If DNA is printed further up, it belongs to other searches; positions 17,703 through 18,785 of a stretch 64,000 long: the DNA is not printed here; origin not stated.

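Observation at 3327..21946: Candidate tetritol / tetrose-phosphate catabolic supercluster: 2x DhaKL, coupled RpiB+TIM-like pair, Zn-ADH, CUT1 importer, SorC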

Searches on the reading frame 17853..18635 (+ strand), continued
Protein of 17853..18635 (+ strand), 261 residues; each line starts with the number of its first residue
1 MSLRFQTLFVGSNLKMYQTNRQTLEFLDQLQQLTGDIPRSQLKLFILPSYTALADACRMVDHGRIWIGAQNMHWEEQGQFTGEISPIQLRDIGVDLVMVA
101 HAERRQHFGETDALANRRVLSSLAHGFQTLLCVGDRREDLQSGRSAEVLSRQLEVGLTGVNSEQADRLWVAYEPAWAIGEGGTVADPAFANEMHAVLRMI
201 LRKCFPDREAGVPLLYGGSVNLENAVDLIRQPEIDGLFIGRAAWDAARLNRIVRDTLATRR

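Call 35: search_solved_structures(query=L003:11860-12696:-, max_evalue=1e-8)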
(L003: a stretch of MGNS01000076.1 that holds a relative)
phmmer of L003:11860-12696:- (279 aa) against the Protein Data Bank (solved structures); distinct sequences matched with E-value up to 1e-8: 7.
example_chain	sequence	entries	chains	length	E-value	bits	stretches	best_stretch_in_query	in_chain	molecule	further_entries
2qjg_A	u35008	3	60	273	7.6e-37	130.2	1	8-276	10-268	Putative aldolase MJ0400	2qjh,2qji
3gkf_O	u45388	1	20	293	1.1e-27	100.2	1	4-270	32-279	Aldolase lsrF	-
3glc_A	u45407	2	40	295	1.1e-27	100.2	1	4-270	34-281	Aldolase lsrF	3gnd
4p2v_A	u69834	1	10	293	7.2e-27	97.5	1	4-270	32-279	Uncharacterized aldolase LsrF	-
1w8s_A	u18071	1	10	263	2.2e-19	73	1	14-267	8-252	FRUCTOSE-BISPHOSPHATE ALDOLASE CLASS I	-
1ojx_A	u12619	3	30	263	1.4e-18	70.3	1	14-267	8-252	FRUCTOSE-BISPHOSPHATE ALDOLASE CLASS I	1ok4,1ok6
2yce_A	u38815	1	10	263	3.3e-18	69.1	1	14-267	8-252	FRUCTOSE-BISPHOSPHATE ALDOLASE CLASS 1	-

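Call 42: search_protein_families(library=pfam, proteins=[L003:12778-14025:+, L003:14025-15245:+, L003:15384-16745:-], max_evalue=0.0001)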
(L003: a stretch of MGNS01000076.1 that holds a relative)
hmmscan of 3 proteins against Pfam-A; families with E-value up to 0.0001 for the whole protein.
L003:12778-14025:+ (416 aa): 1 family
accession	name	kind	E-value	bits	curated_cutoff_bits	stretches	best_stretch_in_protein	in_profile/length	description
PF00365.25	PFK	-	1.7e-56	192.1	30.9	1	18-329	2-276/277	Phosphofructokinase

L003:14025-15245:+ (407 aa): 1 family
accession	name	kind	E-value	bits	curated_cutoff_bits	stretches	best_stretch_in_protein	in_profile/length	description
PF01208.23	URO-D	-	1e-19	71.2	23.9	1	125-376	103-342/346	Uroporphyrinogen decarboxylase (URO-D)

L003:15384-16745:- (454 aa): 2 families
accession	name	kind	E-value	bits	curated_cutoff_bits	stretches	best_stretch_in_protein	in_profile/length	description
PF18862.6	ApeA_NTD1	-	4.7e-49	167.7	25.5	1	6-279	1-271/271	ApeA N-terminal domain 1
PF18739.6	HEPN_Apea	-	3.7e-28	99.1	24.4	1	309-438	1-133/136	Apea-like HEPN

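Call 50: search_dna_similar(query=window:17853-18635:+, collection=plasmids, mode=protein, max_rows=30, max_evalue=1e-20)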
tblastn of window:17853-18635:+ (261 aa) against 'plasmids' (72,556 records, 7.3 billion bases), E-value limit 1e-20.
Records with a match: 305; places in all: 339; records where one place covers at least 80% of the query: 295.
Best place of each record, by identity: <60% 305.
By first word of the organism name: Rhizobium 163; Sinorhizobium 21; Shinella 9; Paracoccus 7; Roseibium 7; Agrobacterium 5; Klebsiella 4; Labrenzia 4; Acinetobacter 4; Listeria 4; and 55 more.
By predicted mobility (MOB-suite, as given by PLSDB): non-mobilizable 176; conjugative 116; mobilizable 13.
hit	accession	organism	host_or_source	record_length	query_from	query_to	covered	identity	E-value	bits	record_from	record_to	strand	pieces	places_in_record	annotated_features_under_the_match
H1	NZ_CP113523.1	Pasteurella multocida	rabbit,mixed culture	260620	6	246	92%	49.0%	5e-72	246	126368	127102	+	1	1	tpiA: triose-phosphate isomerase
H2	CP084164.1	Pasteurella multocida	rabbit,mixed culture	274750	6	246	92%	49.0%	5e-72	246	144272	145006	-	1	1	tpiA: triose-phosphate isomerase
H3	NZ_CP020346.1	Pasteurella multocida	Oryctolagus cuniculus,lung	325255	6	246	92%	49.0%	5e-72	246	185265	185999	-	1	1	tpiA: triose-phosphate isomerase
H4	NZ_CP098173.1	Klebsiella pneumoniae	Canis lupus familiaris,Rectal swab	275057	8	254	95%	42.2%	2e-53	192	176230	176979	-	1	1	triose-phosphate isomerase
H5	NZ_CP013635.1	Rhizobium sp. N324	Phaseolus vulgaris,Whole ...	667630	5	244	92%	42.4%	2e-53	192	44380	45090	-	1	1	triose-phosphate isomerase | four-carbon acid sugar kinase family protein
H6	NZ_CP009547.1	Burkholderia sp. 2002721687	water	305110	8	245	91%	42.1%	3e-50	183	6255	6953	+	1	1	triose-phosphate isomerase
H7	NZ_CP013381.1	Burkholderia humptydooensis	water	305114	8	245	91%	42.1%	3e-50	183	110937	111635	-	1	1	triose-phosphate isomerase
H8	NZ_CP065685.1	Burkholderia humptydooensis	-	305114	8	245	91%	42.1%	3e-50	183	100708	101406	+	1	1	triose-phosphate isomerase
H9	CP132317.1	Shinella sumterensis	Homo sapiens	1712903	6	259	97%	39.2%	1e-52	190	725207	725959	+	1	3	triose-phosphate isomerase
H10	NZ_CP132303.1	Shinella sumterensis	Homo sapiens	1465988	6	259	97%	39.2%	2e-52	190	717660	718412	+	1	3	none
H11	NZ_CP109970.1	Agrobacterium salinitolerans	-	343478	8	258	96%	39.7%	1e-52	190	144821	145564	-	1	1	triose-phosphate isomerase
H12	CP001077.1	Rhizobium etli CIAT 652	-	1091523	7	244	91%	41.3%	2e-54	196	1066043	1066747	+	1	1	tpiAc: triosephosphate isomerase protein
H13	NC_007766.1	Rhizobium etli CFN 42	-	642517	7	244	91%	41.3%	9e-54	193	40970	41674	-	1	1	triose-phosphate isomerase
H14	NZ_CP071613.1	Rhizobium bangladeshense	lentil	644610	8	244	91%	41.4%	1e-49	182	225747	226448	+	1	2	triose-phosphate isomerase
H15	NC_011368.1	Rhizobium leguminosarum bv. trifolii WSM2304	-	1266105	5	244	92%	40.7%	4e-54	194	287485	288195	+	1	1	record has no annotation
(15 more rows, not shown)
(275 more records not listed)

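Call 51: get_annotated_region(hit=H1, flank=9000)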
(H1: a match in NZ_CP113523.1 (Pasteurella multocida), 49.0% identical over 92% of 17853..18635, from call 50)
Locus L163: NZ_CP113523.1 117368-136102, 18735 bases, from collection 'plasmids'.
description: Pasteurella multocida strain PF13 plasmid unnamed, complete sequence
organism: Pasteurella multocida (NCBI taxid 747)
taxonomy: Bacteria; Pseudomonadota; Gammaproteobacteria; Pasteurellales; Pasteurellaceae; Pasteurella; Pasteurella multocida
host: -; source: rabbit,mixed culture; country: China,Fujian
typing (MOB-suite, as given by PLSDB): non-mobilizable
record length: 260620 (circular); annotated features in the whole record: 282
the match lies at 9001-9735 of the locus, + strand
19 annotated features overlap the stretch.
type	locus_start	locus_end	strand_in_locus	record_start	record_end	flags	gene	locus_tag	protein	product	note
CDS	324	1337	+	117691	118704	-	-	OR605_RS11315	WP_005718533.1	4-hydroxythreonine-4-phosphate dehydrogenase PdxA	GO:0042823 - pyridoxal phosphate biosynthetic process [Evidence IEA]; GO:0008615 - pyridoxine biosynthetic process ...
CDS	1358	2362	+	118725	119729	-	-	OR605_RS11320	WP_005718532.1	dihydroxyacetone kinase subunit DhaK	-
CDS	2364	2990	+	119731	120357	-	dhaL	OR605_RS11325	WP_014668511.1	dihydroxyacetone kinase subunit DhaL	GO:0006071 - glycerol metabolic process [Evidence IEA]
CDS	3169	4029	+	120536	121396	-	-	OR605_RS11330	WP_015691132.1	TIM barrel protein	-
CDS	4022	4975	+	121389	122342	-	-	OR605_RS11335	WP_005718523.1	sugar-binding transcriptional regulator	-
CDS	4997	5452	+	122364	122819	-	rpiB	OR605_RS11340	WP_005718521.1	ribose 5-phosphate isomerase B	GO:0009052 - pentose-phosphate shunt, non-oxidative branch [Evidence IEA]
CDS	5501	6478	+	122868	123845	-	-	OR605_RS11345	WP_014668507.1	TRAP transporter substrate-binding protein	-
CDS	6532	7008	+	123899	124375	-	-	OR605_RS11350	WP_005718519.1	TRAP transporter small permease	-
CDS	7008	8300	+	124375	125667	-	-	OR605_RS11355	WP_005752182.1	TRAP transporter large permease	GO:0008643 - carbohydrate transport [Evidence IEA]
CDS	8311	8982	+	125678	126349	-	-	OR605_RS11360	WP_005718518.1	cyclase family protein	-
CDS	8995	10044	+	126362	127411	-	tpiA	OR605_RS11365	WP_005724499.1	triose-phosphate isomerase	GO:0006096 - glycolytic process [Evidence IEA]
CDS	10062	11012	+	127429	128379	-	tal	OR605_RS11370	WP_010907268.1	transaldolase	GO:0006098 - pentose-phosphate shunt [Evidence IEA]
CDS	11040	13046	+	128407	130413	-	tkt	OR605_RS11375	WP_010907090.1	transketolase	GO:0006098 - pentose-phosphate shunt [Evidence IEA]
CDS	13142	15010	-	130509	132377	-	rpoD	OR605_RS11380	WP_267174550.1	RNA polymerase sigma factor RpoD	GO:0006355 - regulation of DNA-templated transcription [Evidence IEA]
CDS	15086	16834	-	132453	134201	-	dnaG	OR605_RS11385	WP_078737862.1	DNA primase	GO:0006269 - DNA replication, synthesis of RNA primer [Evidence IEA]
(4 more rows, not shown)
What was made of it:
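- TIM, tal, tkt (call 51).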

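Call 52: get_annotated_region(hit=H5, flank=9000)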
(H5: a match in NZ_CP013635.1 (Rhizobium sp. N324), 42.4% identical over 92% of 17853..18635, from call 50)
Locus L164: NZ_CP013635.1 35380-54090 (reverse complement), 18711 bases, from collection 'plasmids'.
description: Rhizobium sp. N324 plasmid pRspN324e, complete sequence
organism: Rhizobium sp. N324 (NCBI taxid 1703969)
taxonomy: Bacteria; Pseudomonadota; Alphaproteobacteria; Hyphomicrobiales; Rhizobiaceae; Rhizobium; Rhizobium sp. N324
host: -; source: Phaseolus vulgaris,Whole organism,Legume-root nodule,legume-root nodule; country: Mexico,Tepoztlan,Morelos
typing (MOB-suite, as given by PLSDB): non-mobilizable
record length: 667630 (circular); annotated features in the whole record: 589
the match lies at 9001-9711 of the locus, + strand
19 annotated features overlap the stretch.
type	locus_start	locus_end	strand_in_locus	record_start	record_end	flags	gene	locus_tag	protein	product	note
CDS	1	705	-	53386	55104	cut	-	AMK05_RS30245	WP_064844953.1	GH32 C-terminal domain-containing protein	-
CDS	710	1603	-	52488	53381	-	-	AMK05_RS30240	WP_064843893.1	carbohydrate ABC transporter permease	GO:0008643 - carbohydrate transport [Evidence IEA]; GO:0055085 - transmembrane transport [Evidence IEA]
CDS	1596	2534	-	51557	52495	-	-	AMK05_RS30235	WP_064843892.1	sugar ABC transporter permease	-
CDS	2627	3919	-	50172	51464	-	-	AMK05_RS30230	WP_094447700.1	sugar ABC transporter substrate-binding protein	-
CDS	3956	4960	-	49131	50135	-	-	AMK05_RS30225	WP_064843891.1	LacI family DNA-binding transcriptional regulator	-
CDS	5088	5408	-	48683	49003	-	-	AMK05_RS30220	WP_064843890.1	hypothetical protein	-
CDS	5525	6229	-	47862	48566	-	-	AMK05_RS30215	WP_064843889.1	transcriptional regulator NanR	-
CDS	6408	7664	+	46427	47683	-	oiaX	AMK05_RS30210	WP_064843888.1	3-oxo-isoapionate-4-phosphate decarboxylase OiaX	GO:0005975 - carbohydrate metabolic process [Evidence IEA]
CDS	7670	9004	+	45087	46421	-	-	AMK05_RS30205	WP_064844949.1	four-carbon acid sugar kinase family protein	-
CDS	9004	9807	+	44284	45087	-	-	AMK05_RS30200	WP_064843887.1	triose-phosphate isomerase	-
CDS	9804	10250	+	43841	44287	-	-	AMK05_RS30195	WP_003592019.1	RpiB/LacA/LacB family sugar-phosphate isomerase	-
CDS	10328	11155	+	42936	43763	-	-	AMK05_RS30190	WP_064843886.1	phosphogluconate dehydrogenase C-terminal domain-containing protein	-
CDS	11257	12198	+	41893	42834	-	-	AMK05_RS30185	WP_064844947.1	D-ribose ABC transporter substrate-binding protein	-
CDS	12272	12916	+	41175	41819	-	-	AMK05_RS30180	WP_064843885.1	DUF2291 domain-containing protein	-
CDS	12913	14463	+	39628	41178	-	-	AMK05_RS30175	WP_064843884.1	sugar ABC transporter ATP-binding protein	-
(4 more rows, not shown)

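Call 54: search_protein_families(library=ncbifam, proteins=[L003:12778-14025:+, L003:14025-15245:+, L003:10776-11831:-, L003:11860-12696:-, L003:1924-3336:+, L003:7578-7745:+], max_evalue=1e-8)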
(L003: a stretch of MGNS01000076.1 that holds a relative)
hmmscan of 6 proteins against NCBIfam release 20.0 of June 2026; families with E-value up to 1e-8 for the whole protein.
L003:12778-14025:+ (416 aa): 11 families
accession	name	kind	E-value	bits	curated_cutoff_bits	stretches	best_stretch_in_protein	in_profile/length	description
NF010675.0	PRK14072.1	subfamily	3e-140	467.6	273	1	15-404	3-406/416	diphosphate--fructose-6-phosphate 1-phosphotransferase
TIGR02483.1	PFK_mixed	subfamily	3.2e-40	138.2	430.55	1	20-343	4-313/325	phosphofructokinase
NF002872.1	PRK03202.1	subfamily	1.8e-36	125.8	253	1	22-345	7-294/323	ATP-dependent 6-phosphofructokinase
NF005301.0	PRK06830.1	equivalog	1.5e-31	109.4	400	1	23-342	89-403/445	ATP-dependent 6-phosphofructokinase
NF010674.0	PRK14071.1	equivalog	1e-24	87.2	544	1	20-342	9-322/360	ATP-dependent 6-phosphofructokinase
TIGR02482.1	PFKA_ATP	equivalog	5.4e-24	84.7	371.35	1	20-256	4-228/301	6-phosphofructokinase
TIGR02478.1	6PF1K_euk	equivalog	4.2e-19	68.2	708.4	1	17-331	391-678/744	6-phosphofructokinase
NF041103.1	PFKA_PPi_Ttgales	equivalog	8.2e-18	64.6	550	1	23-204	6-183/407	diphosphate--fructose-6-phosphate 1-phosphotransferase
NF005482.0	PRK07085.1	subfamily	1.2e-17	63.7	446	1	19-208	77-265/558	diphosphate--fructose-6-phosphate 1-phosphotransferase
NF005121.0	PRK06555.1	equivalog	1.1e-16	60.6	395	1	24-210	12-210/404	pyrophosphate--fructose-6-phosphate 1-phosphotransferase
TIGR02477.1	PFKA_PPi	equivalog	2.4e-15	56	587.95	1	23-209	75-260/539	diphosphate--fructose-6-phosphate 1-phosphotransferase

L003:14025-15245:+ (407 aa): 1 family
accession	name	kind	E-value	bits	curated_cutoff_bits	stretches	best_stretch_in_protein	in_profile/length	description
NF004889.0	PRK06252.1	subfamily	6.3e-09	35.3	244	0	171-291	152-257/340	methylcobalamin:coenzyme M methyltransferase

L003:10776-11831:- (352 aa): 21 families
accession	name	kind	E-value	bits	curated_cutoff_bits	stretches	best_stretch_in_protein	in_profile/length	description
TIGR00692.1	tdh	equivalog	1.1e-51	175.9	458.35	1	21-344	12-337/340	L-threonine 3-dehydrogenase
NF003808.0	PRK05396.1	equivalog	3.2e-50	170.9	380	1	16-346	8-339/341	L-threonine 3-dehydrogenase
NF041097.1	keto_inos_dh_IolM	equivalog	1.7e-47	162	450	1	15-343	35-385/389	scyllo-inosose 3-dehydrogenase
TIGR03451.1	mycoS_dep_FDH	equivalog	4.5e-37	127.7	512.9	2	165-342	173-353/358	S-(hydroxymethyl)mycothiol dehydrogenase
NF010344.0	PRK13771.1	subfamily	5.9e-33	114.2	349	1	9-336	1-321/334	putative alcohol dehydrogenase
NF007489.0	PRK10083.1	equivalog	2.3e-32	112.3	376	1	9-332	1-320/339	Zn-dependent oxidoreductase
NF007642.0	PRK10309.1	equivalog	4.3e-32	111.7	550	1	9-271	1-263/347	galactitol-1-phosphate 5-dehydrogenase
NF041172.1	AcrlCoa_red_Thmprot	equivalog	1.1e-30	106.8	500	1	9-336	1-322/334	acryloyl-CoA reductase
TIGR03989.1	Rxyl_3153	subfamily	1.2e-29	103.8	440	2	160-341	178-364/370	NDMA-dependent alcohol dehydrogenase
NF007375.0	PRK09880.1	equivalog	2.7e-26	92.2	469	1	31-334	26-329/344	L-idonate 5-dehydrogenase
TIGR03366.1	HpnZ_proposed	hypoth_equivalog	4.3e-26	91.9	328.1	1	28-307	1-292/315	putative phosphonate catabolism associated alcohol dehydrogenase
TIGR02824.1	quinone_pig3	subfamily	4.4e-24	85.1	296.8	1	119-283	92-252/325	putative NAD(P)H quinone oxidoreductase, PIG3 family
TIGR02818.1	adh_III_F_hyde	equivalog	1.5e-22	80.2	543.95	2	10-114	4-108/368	S-(hydroxymethyl)glutathione dehydrogenase/class III alcohol dehydrogenase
NF006940.0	PRK09422.1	equivalog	4.8e-22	78.4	344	1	9-283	1-273/338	alcohol dehydrogenase AdhP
TIGR02819.1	fdhA_non_GSH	equivalog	1.1e-19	70.4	636.95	1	9-239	3-259/397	formaldehyde dehydrogenase, glutathione-independent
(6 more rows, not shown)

L003:11860-12696:- (279 aa): 7 families
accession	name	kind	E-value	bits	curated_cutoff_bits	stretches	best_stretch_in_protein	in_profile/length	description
NF005556.0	PRK07226.1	subfamily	2.5e-52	177.9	241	1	8-277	4-263/267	2-amino-3,7-dideoxy-D-threo-hept-6-ulosonate synthase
TIGR01949.1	ADH_synth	equivalog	1.8e-44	152.3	299.45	1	9-275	2-254/255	2-amino-3,7-dideoxy-D-threo-hept-6-ulosonate synthase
NF006081.0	PRK08227.1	equivalog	3e-42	144.9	297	1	3-270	29-277/291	3-hydroxy-5-phosphonooxypentane-2,4-dione thiolase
NF041223.1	BagB_FevI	exception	2e-32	112.4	500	1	7-268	6-256/257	bagremycin/ferroverdin biosynthesis DhnA-type aldolase BagB/FevI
NF040816.1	Fbpase1_Arch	equivalog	1.7e-27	96.5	430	1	7-274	5-266/271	class I fructose-bisphosphate aldolase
NF005321.0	PRK06852.1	equivalog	2.3e-11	43.4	420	1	141-279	160-305/308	aldolase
NF006704.0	PRK09250.1-1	equivalog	5.2e-09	35.4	277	0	103-207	120-221/308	class I fructose-bisphosphate aldolase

L003:1924-3336:+ (471 aa): 0 families

L003:7578-7745:+ (56 aa): 0 families

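Call 74: find_homologous_proteins(query=L003:10776-11831:-, max_evalue=1e-20)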
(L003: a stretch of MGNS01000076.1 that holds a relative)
Query L003:10776-11831:- (352 aa): 2625 proteins with E <= 1e-20 among 8000 candidates; the best 120 are listed.
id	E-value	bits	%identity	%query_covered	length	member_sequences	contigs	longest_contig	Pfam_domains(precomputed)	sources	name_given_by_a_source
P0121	4.3e-233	791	100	99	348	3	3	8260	PF00107.33,PF16912.12,PF08240.18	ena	-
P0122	1.6e-211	720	91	98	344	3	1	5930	PF00107.33,PF16912.12,PF08240.18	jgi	jgi:L-iditol 2-dehydrogenase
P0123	3.0e-208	709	89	99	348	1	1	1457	PF00107.33,PF08240.18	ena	-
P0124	3.0e-205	700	87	99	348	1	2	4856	PF00107.33,PF16912.12,PF08240.18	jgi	jgi:L-iditol 2-dehydrogenase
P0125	3.9e-198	676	83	99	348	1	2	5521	PF00107.33,PF16912.12,PF08240.18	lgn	-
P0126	5.3e-178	610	76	98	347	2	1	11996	PF00107.33,PF16912.12,PF08240.18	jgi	-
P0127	2.7e-177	608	75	98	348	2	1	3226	PF00107.33,PF16912.12,PF13602.13,PF08240.18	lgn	-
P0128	5.2e-176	603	74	98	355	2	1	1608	PF00107.33,PF13602.13,PF08240.18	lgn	-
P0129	5.9e-174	597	72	98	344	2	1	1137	PF00107.33,PF16912.12,PF08240.18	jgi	jgi:L-iditol 2-dehydrogenase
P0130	1.2e-173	596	73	98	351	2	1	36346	PF00107.33,PF16912.12,PF13602.13,PF08240.18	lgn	-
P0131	2.8e-173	594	72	98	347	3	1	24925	PF00107.33,PF16912.12,PF08240.18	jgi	jgi:L-iditol 2-dehydrogenase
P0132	1.1e-172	592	71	98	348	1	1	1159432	PF00107.33,PF08240.18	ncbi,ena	-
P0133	1.5e-172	592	73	98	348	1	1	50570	PF00107.33,PF16912.12,PF13602.13,PF08240.18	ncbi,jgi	jgi:L-iditol 2-dehydrogenase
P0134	8.0e-171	586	71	97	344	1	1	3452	PF00107.33,PF16912.12,PF13602.13,PF08240.18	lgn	-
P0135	2.8e-170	585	74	97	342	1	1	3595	PF00107.33,PF16912.12,PF08240.18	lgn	-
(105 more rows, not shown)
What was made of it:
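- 18625..19675 (-): Zn-dependent polyol-type dehydrogenase (1-bp insertion at 19453). JGI names homologues 'L-iditol 2-dehydrogenase' (call 74).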
